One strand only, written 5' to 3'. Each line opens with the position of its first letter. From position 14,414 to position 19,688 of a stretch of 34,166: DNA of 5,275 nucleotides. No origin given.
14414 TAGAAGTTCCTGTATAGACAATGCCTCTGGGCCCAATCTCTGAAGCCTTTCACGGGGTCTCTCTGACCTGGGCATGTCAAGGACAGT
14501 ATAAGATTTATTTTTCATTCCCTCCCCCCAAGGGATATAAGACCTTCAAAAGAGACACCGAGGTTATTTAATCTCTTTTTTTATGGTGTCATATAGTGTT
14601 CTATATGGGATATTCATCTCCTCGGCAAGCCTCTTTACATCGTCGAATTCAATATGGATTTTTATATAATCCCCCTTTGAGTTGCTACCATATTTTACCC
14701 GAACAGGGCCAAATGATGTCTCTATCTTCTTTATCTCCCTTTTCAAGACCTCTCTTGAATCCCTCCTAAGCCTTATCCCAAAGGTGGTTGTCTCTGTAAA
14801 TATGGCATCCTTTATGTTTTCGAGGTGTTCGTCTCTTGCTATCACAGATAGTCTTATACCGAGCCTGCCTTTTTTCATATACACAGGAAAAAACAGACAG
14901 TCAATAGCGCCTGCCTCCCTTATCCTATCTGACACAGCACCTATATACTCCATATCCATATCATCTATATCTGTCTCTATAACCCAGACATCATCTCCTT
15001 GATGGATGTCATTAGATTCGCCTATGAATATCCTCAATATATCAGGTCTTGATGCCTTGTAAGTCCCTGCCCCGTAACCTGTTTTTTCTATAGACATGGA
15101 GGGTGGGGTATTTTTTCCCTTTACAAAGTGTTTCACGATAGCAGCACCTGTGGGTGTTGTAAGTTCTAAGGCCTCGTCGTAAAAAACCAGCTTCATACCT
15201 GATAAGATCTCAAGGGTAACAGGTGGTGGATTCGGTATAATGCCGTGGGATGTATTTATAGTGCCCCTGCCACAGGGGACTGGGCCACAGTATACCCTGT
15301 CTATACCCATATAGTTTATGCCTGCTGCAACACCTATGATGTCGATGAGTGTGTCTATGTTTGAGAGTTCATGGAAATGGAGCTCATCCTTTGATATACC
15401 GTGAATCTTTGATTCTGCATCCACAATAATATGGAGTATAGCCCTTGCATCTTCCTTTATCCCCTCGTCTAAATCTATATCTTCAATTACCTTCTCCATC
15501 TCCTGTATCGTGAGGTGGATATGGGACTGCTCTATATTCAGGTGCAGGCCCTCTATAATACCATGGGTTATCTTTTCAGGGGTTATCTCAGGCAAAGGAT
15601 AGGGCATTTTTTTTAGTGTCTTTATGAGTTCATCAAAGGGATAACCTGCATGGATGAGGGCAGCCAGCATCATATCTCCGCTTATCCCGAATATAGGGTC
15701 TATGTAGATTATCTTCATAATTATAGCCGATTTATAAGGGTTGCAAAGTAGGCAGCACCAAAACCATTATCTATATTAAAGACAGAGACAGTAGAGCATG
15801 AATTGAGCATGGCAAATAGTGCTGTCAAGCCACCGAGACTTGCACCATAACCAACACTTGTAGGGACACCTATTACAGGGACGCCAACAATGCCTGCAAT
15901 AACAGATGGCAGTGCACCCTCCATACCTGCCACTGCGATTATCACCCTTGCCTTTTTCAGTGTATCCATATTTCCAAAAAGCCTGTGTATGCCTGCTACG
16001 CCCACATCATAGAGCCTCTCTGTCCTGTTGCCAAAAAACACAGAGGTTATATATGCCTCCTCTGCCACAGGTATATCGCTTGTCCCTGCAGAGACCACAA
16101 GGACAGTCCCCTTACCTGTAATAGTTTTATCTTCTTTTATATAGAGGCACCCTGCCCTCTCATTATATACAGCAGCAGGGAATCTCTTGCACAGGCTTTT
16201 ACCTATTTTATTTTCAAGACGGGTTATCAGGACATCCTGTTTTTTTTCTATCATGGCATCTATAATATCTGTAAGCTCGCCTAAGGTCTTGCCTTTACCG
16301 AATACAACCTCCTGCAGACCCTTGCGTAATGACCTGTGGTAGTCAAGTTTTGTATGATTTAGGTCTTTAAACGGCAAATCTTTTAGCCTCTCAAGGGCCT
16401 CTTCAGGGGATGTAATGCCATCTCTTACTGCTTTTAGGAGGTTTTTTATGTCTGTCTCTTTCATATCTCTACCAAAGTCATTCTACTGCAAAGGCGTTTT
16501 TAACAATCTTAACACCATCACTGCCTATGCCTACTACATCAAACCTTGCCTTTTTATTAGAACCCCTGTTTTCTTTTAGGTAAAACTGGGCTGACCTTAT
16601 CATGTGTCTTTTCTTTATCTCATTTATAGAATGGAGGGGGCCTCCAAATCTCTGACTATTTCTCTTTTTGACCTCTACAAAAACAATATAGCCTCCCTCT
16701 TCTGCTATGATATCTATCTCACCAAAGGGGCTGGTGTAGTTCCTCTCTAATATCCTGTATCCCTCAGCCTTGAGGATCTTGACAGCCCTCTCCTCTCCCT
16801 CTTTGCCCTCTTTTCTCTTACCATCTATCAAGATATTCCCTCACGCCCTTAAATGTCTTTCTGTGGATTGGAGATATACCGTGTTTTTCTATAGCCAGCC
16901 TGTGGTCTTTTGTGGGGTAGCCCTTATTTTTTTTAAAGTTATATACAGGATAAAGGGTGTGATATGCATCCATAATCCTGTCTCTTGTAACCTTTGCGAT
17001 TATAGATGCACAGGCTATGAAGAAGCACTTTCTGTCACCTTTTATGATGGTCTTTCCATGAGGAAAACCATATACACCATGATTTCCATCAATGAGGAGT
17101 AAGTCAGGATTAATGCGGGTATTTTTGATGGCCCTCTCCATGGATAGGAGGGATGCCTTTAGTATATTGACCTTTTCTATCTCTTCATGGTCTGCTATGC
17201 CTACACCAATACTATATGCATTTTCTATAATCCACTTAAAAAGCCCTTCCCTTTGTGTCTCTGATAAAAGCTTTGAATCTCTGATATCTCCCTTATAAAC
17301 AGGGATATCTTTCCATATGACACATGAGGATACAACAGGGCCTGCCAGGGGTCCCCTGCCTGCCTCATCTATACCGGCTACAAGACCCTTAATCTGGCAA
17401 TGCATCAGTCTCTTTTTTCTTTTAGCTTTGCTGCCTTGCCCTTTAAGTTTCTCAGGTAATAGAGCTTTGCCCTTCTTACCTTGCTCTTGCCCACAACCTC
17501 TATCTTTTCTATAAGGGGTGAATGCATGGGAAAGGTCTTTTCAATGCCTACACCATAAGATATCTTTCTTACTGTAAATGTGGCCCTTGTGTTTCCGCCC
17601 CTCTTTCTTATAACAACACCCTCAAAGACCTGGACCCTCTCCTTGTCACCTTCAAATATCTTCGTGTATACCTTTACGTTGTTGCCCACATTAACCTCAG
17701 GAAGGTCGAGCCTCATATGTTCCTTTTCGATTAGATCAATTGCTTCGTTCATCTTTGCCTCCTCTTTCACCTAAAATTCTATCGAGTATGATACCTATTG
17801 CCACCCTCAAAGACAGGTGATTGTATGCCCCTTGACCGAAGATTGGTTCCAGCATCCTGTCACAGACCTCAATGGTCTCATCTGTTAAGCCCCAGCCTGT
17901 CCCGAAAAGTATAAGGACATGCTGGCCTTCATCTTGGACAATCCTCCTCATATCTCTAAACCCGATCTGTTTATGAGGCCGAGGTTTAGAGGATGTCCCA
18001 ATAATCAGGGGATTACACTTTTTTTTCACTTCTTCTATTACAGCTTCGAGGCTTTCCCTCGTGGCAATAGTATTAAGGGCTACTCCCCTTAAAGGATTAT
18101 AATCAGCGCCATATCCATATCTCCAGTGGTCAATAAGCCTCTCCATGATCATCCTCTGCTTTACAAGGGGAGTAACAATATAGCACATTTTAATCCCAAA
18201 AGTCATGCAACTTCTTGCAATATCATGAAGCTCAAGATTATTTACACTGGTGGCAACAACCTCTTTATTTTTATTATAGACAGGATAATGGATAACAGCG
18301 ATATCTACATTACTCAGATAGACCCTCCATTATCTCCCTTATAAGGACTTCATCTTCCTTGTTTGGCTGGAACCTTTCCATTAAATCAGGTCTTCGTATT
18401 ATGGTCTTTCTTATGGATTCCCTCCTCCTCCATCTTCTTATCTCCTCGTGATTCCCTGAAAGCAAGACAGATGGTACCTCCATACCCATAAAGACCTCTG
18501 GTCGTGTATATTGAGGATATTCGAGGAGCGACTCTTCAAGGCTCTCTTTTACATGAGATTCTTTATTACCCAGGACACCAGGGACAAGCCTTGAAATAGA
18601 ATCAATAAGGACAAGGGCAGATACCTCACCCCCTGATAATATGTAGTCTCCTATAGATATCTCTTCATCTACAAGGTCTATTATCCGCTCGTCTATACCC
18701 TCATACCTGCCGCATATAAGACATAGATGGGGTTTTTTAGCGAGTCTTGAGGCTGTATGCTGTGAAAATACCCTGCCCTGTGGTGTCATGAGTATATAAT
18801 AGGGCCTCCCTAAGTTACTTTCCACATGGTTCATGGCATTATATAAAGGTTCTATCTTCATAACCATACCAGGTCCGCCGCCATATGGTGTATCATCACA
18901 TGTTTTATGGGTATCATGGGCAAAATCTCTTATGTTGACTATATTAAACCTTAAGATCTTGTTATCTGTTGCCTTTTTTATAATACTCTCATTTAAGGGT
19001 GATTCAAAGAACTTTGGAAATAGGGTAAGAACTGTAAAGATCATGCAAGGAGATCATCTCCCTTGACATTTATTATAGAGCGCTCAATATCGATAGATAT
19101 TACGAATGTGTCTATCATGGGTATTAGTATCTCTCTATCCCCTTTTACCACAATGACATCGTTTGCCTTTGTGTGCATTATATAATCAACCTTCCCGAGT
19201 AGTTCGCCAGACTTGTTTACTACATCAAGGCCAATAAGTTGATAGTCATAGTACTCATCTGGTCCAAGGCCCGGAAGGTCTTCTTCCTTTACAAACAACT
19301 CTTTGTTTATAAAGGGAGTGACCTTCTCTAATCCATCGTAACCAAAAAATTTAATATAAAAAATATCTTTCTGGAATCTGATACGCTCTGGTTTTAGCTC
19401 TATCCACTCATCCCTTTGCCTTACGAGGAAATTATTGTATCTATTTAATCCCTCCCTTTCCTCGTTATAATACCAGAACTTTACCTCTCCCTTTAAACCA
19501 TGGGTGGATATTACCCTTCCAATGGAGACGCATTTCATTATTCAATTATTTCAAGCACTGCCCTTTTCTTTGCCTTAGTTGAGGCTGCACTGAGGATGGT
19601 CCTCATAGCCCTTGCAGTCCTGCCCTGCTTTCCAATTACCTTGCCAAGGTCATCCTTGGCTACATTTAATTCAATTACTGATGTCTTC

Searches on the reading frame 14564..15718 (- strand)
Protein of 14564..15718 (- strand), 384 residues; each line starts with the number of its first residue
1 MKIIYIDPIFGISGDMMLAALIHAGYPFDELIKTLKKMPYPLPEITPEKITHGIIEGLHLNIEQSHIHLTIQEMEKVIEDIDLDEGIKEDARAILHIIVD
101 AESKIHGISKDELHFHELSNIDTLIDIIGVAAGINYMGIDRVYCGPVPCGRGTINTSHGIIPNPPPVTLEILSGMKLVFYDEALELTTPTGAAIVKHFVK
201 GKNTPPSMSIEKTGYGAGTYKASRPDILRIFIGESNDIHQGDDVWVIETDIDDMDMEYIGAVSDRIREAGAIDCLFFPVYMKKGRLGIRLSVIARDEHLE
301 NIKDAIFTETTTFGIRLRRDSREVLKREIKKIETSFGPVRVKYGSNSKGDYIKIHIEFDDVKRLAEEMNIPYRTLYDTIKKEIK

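Call 12: search_protein_families(library=pfam, proteins=[window:14564-15718:-], max_evalue=0.001)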
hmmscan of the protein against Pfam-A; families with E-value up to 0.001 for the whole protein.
window:14564-15718:- (384 aa): 1 family
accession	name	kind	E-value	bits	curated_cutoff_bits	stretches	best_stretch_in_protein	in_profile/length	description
PF01969.22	Ni_insertion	-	5.4e-121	404.7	22.1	1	4-376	1-375/375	Nickel insertion protein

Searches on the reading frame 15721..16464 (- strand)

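Call 12: search_protein_families(library=pfam, proteins=[window:15721-16464:-], max_evalue=0.001)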
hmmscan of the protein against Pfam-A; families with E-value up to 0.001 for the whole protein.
window:15721-16464:- (247 aa): 1 family
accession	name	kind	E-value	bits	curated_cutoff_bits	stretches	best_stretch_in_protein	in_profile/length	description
PF00731.26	AIRC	-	2.3e-16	60.1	30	1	121-244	2-126/148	AIR carboxylase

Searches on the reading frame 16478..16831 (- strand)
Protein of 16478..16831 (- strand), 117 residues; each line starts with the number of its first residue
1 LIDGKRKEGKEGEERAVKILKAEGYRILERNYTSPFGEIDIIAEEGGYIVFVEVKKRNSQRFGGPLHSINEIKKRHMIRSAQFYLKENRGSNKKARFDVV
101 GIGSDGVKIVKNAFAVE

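Call 12: search_protein_families(library=pfam, proteins=[window:16478-16831:-], max_evalue=0.001)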
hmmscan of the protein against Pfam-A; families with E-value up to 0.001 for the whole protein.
window:16478-16831:- (117 aa): 3 families
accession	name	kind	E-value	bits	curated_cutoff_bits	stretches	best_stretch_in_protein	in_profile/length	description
PF02021.23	UPF0102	-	3.5e-28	98.2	23.6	1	12-102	1-80/80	Uncharacterised protein family UPF0102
PF08378.17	NERD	-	4e-07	31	22.1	1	9-64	2-64/111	Nuclease-related domain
PF01939.22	NucS_C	-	7.6e-05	23.1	24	1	21-59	16-55/124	Endonuclease NucS C-terminal domain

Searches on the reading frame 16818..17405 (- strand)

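Call 12: search_protein_families(library=pfam, proteins=[window:16818-17405:-], max_evalue=0.001)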
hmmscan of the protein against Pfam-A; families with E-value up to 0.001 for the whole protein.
window:16818-17405:- (195 aa): 1 family
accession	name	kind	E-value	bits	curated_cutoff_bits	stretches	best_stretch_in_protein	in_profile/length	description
PF01351.25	RNase_HII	-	2.5e-34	119.4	25.8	1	10-186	1-197/199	Ribonuclease HII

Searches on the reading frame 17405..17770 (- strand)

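Call 12: search_protein_families(library=pfam, proteins=[window:17405-17770:-], max_evalue=0.001)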
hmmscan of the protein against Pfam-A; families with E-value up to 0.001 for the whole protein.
window:17405-17770:- (121 aa): 1 family
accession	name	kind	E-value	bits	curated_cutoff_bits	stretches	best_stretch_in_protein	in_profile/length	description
PF01245.26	Ribosomal_L19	-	6.6e-47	158.5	22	1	10-119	2-111/111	Ribosomal protein L19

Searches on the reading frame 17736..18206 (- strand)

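Call 13: search_protein_families(library=pfam, proteins=[window:17736-18206:-], max_evalue=0.001)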
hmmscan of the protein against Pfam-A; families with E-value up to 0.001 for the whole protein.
window:17736-18206:- (156 aa): 2 families
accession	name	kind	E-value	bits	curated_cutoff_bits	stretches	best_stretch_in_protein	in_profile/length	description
PF09936.14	Methyltrn_RNA_4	-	1.7e-45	155.6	22.6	1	2-146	37-182/182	SAM-dependent RNA methyltransferase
PF00588.24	SpoU_methylase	-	0.0002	21.9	29.7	1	47-141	58-141/142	SpoU rRNA Methylase family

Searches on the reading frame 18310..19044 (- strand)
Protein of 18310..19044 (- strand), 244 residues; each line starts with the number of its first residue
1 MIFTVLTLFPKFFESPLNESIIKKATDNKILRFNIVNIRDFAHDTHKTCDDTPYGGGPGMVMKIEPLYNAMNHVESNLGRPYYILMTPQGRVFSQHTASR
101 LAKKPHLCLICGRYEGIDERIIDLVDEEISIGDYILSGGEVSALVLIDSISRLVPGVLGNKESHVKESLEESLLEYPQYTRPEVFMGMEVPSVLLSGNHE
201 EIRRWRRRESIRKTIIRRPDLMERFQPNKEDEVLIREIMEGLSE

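Call 13: search_protein_families(library=pfam, proteins=[window:18310-19044:-], max_evalue=0.001)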
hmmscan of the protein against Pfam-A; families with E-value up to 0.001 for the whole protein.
window:18310-19044:- (244 aa): 1 family
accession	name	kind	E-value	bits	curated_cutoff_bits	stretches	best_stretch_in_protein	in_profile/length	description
PF01746.26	tRNA_m1G_MT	-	4.5e-65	219.5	27.3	1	23-219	2-195/195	tRNA (Guanine-1)-methyltransferase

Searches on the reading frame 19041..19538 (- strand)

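Call 13: search_protein_families(library=pfam, proteins=[window:19041-19538:-], max_evalue=0.001)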
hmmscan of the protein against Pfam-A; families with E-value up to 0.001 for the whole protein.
window:19041-19538:- (165 aa): 3 families
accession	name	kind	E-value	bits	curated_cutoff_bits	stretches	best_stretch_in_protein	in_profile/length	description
PF01782.24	RimM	-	1.6e-15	57.6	23.5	1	6-87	2-84/84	RimM N-terminal domain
PF24986.1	PRC_RimM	-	1.4e-11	44.3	27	1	100-159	3-64/69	RimM PRC barrel domain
PF05239.21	PRC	-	5.4e-09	36.4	21.2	1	93-161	1-74/78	PRC-barrel domain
